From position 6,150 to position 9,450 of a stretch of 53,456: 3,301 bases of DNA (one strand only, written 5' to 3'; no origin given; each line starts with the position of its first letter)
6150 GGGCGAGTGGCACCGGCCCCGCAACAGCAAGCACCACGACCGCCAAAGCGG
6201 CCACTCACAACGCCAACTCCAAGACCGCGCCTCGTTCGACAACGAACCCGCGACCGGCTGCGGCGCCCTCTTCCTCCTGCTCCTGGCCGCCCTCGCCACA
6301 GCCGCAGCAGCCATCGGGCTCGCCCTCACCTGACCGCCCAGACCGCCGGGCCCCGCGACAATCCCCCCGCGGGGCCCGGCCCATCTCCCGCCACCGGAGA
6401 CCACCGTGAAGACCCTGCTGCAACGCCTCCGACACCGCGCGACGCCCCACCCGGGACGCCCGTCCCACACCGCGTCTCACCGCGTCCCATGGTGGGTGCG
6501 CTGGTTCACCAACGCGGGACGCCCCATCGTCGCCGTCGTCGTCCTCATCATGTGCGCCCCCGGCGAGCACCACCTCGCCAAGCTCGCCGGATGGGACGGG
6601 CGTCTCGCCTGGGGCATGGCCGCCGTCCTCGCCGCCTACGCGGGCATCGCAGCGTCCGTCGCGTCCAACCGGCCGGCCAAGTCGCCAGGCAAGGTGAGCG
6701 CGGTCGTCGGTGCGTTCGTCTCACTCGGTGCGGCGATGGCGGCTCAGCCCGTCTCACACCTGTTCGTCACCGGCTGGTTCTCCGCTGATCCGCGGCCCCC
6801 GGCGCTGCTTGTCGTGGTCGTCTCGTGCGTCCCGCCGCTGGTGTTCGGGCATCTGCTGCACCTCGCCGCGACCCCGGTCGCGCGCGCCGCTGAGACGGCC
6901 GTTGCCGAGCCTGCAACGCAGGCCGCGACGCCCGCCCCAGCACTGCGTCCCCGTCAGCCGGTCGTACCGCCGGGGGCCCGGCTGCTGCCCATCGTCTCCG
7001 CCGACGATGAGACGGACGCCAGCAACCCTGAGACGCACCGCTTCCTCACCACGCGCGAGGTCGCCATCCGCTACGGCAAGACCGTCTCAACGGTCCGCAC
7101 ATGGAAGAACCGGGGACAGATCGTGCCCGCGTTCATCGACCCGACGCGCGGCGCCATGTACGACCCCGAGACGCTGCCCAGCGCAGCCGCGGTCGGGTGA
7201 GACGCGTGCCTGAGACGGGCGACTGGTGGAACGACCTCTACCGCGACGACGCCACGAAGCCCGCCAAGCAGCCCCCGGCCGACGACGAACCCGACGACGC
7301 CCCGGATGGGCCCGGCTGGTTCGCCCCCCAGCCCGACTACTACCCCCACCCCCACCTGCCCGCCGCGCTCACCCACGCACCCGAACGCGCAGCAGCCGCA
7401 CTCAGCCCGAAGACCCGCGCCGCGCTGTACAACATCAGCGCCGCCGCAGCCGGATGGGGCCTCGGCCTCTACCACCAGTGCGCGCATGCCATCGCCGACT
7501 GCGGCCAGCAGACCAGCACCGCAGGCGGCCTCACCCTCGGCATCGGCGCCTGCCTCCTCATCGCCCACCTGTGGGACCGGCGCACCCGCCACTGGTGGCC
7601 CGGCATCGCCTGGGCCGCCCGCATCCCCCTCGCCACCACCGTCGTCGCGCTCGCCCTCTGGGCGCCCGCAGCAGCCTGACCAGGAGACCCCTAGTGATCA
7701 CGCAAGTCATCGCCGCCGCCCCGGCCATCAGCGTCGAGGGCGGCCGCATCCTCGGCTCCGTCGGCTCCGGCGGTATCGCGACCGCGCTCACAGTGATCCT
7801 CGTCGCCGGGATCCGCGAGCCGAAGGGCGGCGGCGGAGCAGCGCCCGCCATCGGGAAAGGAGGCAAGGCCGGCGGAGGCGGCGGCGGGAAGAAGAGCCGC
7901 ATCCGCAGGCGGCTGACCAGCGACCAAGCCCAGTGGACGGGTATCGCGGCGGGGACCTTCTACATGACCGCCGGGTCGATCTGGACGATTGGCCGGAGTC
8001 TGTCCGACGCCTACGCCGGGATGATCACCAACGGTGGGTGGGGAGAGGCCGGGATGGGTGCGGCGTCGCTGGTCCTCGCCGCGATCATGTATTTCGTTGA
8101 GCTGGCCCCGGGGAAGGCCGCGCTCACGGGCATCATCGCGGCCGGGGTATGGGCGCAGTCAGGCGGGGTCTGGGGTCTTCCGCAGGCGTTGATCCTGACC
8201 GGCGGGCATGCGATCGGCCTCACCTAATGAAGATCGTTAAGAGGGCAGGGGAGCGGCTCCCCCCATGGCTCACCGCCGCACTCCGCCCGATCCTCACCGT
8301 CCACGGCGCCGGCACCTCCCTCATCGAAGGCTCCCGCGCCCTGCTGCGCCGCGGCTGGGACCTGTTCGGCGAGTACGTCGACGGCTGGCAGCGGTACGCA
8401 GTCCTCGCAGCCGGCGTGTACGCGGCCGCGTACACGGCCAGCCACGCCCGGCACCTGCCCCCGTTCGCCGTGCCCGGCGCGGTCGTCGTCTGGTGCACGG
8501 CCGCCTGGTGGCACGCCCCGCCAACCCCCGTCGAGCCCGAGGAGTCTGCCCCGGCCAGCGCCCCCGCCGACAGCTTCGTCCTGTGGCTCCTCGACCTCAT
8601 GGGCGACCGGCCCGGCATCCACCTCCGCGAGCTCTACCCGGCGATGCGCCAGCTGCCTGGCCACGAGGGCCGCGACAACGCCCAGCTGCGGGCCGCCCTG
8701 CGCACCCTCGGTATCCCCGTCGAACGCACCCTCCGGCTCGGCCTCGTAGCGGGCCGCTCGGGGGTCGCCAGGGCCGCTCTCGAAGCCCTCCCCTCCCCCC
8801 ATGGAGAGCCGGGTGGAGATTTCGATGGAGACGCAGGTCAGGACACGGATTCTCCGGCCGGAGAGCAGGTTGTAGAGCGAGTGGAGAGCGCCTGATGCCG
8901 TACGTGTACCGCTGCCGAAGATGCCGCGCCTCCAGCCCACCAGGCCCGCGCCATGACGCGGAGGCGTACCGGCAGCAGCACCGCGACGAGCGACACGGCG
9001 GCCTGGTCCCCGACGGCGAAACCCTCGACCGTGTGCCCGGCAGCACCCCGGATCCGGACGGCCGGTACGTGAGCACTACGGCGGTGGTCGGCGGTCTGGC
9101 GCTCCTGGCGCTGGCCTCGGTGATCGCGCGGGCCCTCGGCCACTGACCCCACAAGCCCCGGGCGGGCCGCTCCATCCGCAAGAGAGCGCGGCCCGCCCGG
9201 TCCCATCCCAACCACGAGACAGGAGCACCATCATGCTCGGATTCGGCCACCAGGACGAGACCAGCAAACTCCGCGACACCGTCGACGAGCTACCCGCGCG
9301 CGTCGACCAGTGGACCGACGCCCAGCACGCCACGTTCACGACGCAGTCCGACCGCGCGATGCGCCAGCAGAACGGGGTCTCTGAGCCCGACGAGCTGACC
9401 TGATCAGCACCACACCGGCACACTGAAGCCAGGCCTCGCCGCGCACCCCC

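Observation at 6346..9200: Hairpin-insulated five-gene membrane-protein cassette resembling conjugative-element spread (Spd) modules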

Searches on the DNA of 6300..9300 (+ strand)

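Call 7: search_dna_similar(query=window:6300-9300:+, collection=phages, mode=distant)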
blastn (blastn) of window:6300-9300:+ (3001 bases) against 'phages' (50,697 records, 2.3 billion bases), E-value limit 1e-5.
Records with a match: 4; places in all: 4; records where one place covers at least 80% of the query: 0.
Best place of each record, by identity: 60-80% 4.
By first word of the organism name: Streptomyces 4.
By host as written in the record: Streptomyces aureofaciens 2; Streptomyces lividans JI 1326 2.
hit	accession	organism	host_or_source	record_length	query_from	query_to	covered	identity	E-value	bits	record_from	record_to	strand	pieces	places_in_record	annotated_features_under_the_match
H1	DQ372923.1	Streptomyces phage mu1/6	Streptomyces aureofaciens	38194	208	582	12%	67.8%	6e-22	113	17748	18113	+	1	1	unknown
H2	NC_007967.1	Streptomyces phage mu1/6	Streptomyces aureofaciens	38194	208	582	12%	67.8%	6e-22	113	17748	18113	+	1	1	hypothetical protein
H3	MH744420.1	Streptomyces phage Kromp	Streptomyces lividans JI 1326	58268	2857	2998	5%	72.9%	7e-9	71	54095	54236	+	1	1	86: hypothetical protein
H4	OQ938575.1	Streptomyces phage OnionKnight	Streptomyces lividans JI 1326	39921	2857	2945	3%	78.5%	8e-8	67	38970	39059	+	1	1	61: hypothetical protein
